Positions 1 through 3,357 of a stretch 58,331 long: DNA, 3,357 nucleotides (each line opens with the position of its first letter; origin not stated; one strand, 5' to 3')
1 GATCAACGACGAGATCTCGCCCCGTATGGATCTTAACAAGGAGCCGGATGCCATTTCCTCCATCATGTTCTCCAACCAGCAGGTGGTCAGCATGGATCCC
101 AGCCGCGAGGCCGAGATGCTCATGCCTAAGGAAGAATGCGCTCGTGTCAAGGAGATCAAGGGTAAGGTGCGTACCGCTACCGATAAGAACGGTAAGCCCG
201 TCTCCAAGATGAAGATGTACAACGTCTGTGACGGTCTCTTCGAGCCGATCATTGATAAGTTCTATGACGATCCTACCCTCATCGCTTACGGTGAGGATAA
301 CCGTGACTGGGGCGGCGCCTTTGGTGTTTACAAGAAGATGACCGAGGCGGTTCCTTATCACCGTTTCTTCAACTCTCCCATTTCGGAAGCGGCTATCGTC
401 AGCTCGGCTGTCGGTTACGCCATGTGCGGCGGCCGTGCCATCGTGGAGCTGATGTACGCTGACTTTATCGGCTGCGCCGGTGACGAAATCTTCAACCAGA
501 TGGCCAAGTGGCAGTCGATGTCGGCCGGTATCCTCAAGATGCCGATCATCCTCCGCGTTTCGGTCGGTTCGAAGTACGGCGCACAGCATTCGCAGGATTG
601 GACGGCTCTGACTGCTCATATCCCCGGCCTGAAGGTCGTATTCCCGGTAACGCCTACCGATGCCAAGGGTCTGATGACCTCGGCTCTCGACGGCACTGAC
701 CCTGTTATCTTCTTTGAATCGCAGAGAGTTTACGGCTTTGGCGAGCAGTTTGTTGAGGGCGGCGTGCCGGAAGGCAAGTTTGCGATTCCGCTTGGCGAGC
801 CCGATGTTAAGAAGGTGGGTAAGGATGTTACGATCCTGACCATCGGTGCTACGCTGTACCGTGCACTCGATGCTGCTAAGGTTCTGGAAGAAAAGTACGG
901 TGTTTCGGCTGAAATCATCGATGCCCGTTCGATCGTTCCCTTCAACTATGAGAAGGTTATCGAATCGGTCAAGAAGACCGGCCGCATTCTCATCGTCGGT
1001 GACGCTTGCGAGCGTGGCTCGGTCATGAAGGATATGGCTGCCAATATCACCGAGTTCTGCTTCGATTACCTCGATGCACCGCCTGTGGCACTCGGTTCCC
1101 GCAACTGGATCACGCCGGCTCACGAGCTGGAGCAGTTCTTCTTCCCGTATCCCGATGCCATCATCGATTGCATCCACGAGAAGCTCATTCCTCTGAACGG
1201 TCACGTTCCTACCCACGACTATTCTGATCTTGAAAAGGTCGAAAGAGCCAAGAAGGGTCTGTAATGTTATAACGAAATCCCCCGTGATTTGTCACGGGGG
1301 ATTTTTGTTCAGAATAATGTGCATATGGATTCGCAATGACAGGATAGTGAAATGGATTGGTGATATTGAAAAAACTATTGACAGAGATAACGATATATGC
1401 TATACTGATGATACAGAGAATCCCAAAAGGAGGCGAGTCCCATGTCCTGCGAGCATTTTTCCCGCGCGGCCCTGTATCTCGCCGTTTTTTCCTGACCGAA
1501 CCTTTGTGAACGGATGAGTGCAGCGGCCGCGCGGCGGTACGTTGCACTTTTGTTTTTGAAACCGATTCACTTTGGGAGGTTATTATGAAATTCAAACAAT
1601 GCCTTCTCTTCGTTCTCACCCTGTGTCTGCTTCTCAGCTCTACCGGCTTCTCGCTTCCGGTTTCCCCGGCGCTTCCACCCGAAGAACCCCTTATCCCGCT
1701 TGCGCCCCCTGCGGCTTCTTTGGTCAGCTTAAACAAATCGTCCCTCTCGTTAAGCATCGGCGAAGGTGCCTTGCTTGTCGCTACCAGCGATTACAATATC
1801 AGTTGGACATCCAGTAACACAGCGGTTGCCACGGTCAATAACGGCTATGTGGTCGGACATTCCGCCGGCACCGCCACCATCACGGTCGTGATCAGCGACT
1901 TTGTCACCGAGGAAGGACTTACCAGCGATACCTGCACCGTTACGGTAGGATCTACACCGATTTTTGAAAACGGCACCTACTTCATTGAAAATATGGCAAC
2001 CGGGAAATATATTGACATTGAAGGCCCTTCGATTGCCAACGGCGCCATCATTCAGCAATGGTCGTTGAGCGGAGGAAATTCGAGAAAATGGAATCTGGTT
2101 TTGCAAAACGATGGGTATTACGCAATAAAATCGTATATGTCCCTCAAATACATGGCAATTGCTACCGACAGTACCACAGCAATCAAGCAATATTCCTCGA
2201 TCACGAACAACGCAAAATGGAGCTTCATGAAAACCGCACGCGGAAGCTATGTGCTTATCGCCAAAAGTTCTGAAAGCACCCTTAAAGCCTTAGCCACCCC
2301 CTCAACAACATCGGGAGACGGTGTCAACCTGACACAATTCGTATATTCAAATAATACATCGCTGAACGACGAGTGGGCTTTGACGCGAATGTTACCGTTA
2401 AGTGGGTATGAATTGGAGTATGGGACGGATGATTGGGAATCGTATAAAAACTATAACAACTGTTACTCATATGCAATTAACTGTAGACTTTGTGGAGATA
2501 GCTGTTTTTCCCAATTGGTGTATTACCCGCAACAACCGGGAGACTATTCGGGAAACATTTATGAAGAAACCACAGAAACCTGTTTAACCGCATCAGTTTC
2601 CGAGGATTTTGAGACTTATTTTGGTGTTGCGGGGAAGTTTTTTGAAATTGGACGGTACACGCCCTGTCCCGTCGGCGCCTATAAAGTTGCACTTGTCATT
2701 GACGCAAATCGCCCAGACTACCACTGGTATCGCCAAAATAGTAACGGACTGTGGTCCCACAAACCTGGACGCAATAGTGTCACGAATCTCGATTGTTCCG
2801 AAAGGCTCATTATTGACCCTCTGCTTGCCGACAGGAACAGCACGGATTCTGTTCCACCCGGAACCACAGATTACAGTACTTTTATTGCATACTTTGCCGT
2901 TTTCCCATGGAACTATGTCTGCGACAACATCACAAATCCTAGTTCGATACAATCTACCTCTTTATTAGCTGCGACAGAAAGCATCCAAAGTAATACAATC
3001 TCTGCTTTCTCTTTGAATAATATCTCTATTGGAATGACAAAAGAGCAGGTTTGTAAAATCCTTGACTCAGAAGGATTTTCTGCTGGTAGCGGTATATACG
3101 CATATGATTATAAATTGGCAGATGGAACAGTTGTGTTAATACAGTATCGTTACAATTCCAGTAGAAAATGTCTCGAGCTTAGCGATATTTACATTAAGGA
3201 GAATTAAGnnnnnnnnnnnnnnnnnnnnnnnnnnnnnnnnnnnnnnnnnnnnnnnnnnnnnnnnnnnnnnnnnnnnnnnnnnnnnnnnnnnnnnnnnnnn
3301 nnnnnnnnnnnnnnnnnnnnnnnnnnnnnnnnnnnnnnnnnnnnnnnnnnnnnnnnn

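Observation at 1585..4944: Secreted lectin + Cys/His-peptidase-like protein followed by three lipoproteins built from its own C-terminal module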

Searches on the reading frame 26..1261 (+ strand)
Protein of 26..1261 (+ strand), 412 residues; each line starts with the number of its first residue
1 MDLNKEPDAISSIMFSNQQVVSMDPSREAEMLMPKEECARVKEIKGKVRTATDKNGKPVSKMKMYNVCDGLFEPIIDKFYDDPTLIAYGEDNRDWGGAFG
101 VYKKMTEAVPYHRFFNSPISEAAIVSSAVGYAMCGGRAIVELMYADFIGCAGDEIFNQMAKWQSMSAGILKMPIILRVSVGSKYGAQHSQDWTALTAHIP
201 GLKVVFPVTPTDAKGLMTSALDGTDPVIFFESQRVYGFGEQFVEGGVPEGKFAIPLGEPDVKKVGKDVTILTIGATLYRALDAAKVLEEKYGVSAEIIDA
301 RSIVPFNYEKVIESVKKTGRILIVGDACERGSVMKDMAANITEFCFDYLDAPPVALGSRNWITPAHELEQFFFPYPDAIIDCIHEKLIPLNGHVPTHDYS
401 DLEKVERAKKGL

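Call 67: find_related_loci(query=window:26-1261:+, collection=genome_contigs, flank=8000)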
Query window:26-1261:+ (412 aa) in genome_contigs; peptide patterns used: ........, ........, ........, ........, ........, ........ (x = any residue, [..] = any of these).
599 stretches matched a pattern (row limit reached: there are more); 556 encode a relative of the query (tblastn E <= 1e-3); the best 80 are kept; 80 distinct loci.
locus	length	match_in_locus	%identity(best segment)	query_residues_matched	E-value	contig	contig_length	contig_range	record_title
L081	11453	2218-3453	93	1-412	0e+0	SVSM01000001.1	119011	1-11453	MAG: Oscillospiraceae bacterium isolate SIG669 NODE_3609_length_119011_cov_2.125929, whole genome shotgun sequence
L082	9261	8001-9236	91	1-412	0e+0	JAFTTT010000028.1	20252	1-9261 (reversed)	MAG: Clostridia bacterium isolate RGIG4142 Roe_deer_Colon-1__c209758, whole genome shotgun sequence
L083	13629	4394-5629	90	1-412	0e+0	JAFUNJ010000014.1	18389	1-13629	MAG: Clostridia bacterium isolate RGIG4652 Roe_deer_Rectum-4__c52571, whole genome shotgun sequence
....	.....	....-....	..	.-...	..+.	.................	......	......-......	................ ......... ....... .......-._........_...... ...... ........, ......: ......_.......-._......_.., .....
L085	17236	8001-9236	87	1-412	0e+0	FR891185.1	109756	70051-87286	Firmicutes bacterium CAG:272, WGS project CBFW01000000 data, scaffold: scf282, whole genome shotgun sequence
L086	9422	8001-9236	87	1-412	0e+0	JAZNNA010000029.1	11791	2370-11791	MAG: Eubacteriales bacterium isolate T1900044659_TS20190125.MAGScoT_cleanbin_000026 SGB_1500_k141_1136527, whole genome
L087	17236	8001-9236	86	1-412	0e+0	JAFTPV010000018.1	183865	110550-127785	MAG: Clostridia bacterium isolate RGIG4040 Roe_deer_Cecum-5__c5156, whole genome shotgun sequence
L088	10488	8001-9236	86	1-412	0e+0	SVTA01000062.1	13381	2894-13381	MAG: Oscillospiraceae bacterium isolate SIG683 NODE_78289_length_13381_cov_1.784216, whole genome shotgun sequence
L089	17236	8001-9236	86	1-412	0e+0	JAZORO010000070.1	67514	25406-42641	MAG: Eubacteriales bacterium isolate T1900045556_YK20190250.MAGScoT_cleanbin_000015 SGB_7897_k141_466807, whole genome s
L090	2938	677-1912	85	1-412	0e+0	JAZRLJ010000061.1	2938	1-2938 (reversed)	MAG: Eubacteriales bacterium isolate T1900045441_YK20190132.MAGScoT_cleanbin_000015 SGB_7110_k141_2888027, whole genome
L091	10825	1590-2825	85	1-412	0e+0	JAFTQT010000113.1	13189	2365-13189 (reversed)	MAG: Clostridia bacterium isolate RGIG4064 Roe_deer_Cecum.Co__c1620098, whole genome shotgun sequence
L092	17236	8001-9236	86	1-412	0e+0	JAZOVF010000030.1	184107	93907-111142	MAG: Eubacteriales bacterium isolate T1900045528_YK20190222.MAGScoT_cleanbin_000004 SGB_7712_k141_1196333, whole genome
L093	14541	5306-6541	85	1-412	0e+0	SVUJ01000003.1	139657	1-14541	MAG: Oscillospiraceae bacterium isolate SIG718 NODE_2551_length_139657_cov_6.892210, whole genome shotgun sequence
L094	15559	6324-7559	84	1-412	0e+0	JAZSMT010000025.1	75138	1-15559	MAG: Christensenellaceae bacterium isolate T1900044553_TS20190019.MAGScoT_cleanbin_000016 SGB_262_k141_1901725, whole ge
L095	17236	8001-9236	85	1-412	0e+0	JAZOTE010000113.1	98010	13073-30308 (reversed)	MAG: Eubacteriales bacterium isolate T1900045541_YK20190235.MAGScoT_cleanbin_000025 SGB_7807_k141_3396641, whole genome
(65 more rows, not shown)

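Call 82: search_protein_families(library=pfam, proteins=[window:26-1261:+], max_evalue=0.00001)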
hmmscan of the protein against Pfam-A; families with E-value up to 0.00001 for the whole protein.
window:26-1261:+ (412 aa): 2 families
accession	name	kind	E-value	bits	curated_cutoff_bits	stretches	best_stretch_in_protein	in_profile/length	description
PF02779.29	Transket_pyr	-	3e-28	99.1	27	1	81-236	19-172/174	Transketolase, pyrimidine binding domain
PF02780.25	Transketolase_C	-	3.2e-28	98.5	25.9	1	260-379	4-124/124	Transketolase, C-terminal domain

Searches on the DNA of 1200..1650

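Call 88: search_rna_families(source=window, start=1200, end=1650, threshold=evalue, max_evalue=1)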
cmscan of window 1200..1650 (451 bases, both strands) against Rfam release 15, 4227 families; matches with E-value up to 1: 6.
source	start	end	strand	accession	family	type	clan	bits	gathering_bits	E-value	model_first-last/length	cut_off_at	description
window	1224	1309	+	RF00515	PyrR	Cis-reg;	-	25.1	54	0.23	1-115/115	no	PyrR binding site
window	1257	1309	+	RF02495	ohsC_RNA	Gene; antitoxin;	-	21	50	0.89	1-77/77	no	Oppression of Hydrophobic ORF by sRNA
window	1200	1316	+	RF00557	L10_leader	Cis-reg; leader;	-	20.6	44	0.34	45-138/138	5'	Ribosomal protein L10 leader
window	1210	1308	+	RF00514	His_leader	Cis-reg; leader;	-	20.6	49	0.42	1-126/126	no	Histidine operon leader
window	1265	1312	-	RF00854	mir-5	Gene; miRNA;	-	20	75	0.25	1-70/70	no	mir-5 microRNA precursor family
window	1270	1366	-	RF00514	His_leader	Cis-reg; leader;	-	19.2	49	0.79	1-126/126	no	Histidine operon leader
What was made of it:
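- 1357..1537 (+): Promoter and 5' leader. It holds the -35 TTGACA, a 17-nt spacer and the extended -10 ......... at 1378-1406. The whole element is duplicated at 96% identity upstream of a second lipoprotein operon (55958-56136, minus strand). No Rfam family matches (call 88).
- Tried and rejected: Rfam on the duplicated leader (call 88): only sub-threshold chance hits.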

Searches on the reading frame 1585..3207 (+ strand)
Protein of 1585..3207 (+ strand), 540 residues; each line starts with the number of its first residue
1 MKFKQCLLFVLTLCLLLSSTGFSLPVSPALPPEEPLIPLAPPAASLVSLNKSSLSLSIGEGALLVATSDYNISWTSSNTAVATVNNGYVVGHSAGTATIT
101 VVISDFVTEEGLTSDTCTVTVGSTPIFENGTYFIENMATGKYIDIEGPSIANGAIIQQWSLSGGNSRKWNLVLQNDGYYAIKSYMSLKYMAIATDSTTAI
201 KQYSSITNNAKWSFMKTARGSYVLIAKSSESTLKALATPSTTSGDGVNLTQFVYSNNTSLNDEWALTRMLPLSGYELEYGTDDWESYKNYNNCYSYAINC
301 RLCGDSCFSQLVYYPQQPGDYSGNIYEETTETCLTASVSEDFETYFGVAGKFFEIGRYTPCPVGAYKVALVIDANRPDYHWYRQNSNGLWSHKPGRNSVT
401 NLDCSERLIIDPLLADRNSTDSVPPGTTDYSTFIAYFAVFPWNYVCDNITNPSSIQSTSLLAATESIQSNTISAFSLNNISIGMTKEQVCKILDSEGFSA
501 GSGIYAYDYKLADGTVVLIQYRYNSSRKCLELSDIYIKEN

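Call 3: search_protein_families(library=pfam, proteins=[window:1585-3204:+], max_evalue=1)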
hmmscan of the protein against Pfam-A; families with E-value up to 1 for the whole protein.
window:1585-3204:+ (540 aa): 8 families
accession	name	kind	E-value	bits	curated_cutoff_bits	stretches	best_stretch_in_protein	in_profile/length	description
PF14200.12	RicinB_lectin_2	-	3.9e-16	60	25.6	2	128-202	11-88/89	Ricin-type beta-trefoil lectin domain-like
PF02368.24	Big_2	-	7.6e-06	26.2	22.8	1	69-105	33-70/79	Bacterial Ig-like domain (group 2)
PF24208.1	Beta-tre_PLH30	-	3.9e-05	24.1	27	2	132-184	1-51/130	Endo-acting ulvan lyase beta-trefoil domain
PF00652.28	Ricin_B_lectin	-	0.00095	19.8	29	1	133-220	4-90/126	Ricin-type beta-trefoil lectin domain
PF21461.3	HL_N-beta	-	0.007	16.6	27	1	73-102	15-44/57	Hyaluronate lyase, N-terminal beta-sheet domain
PF20578.4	aBig_2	-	0.039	14.2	27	1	67-120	32-85/89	Atrophied bacterial Ig domain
PF04355.18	BamE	-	0.16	12.2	23.2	1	476-495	8-27/71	Outer membrane protein assembly factor BamE domain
PF23265.1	Ig-like_KY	-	0.2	12.3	27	1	241-301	60-119/129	KY-like, immunoglobulin-like domain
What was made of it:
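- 1789..1899 (+): Big_2 Ig-like domain core (residues 69-105 matched). Pfam PF02368, E 7.6e-6, 26.2 bits against a cut-off of 22.8 (call 3).
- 1966..2370 (+): Ricin-type beta-trefoil lectin (residues ~128-262). Pfam PF14200, E 3.9e-16, two stretches (call 3).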

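Call 4: search_protein_families(library=ncbifam, proteins=[window:1585-3204:+], max_evalue=1)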
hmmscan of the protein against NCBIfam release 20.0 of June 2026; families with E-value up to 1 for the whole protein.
window:1585-3204:+ (540 aa): 0 families

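Call 17: find_encoding_contigs(protein=window:1585-3207:+, flank=3000, max_places=3)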
Protein window:1585-3207:+ (540 aa): 2 contigs read that carry it; 1 place shown.
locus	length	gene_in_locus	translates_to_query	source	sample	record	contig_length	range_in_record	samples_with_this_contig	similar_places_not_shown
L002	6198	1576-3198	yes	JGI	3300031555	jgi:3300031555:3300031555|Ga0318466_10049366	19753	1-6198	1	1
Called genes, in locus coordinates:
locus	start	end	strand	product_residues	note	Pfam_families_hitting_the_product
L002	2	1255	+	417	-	?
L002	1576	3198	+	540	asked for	PF02368:Big_2 (weak), PF14200:RicinB_lectin_2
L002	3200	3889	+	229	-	-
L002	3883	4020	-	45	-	-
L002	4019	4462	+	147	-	-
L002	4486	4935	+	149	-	-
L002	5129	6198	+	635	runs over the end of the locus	PF01073:3Beta_HSD (weak), PF01370:Epimerase, PF02719:Polysacc_synt_2, PF04321:RmlD_sub_bind, PF16363:GDP_Man_Dehyd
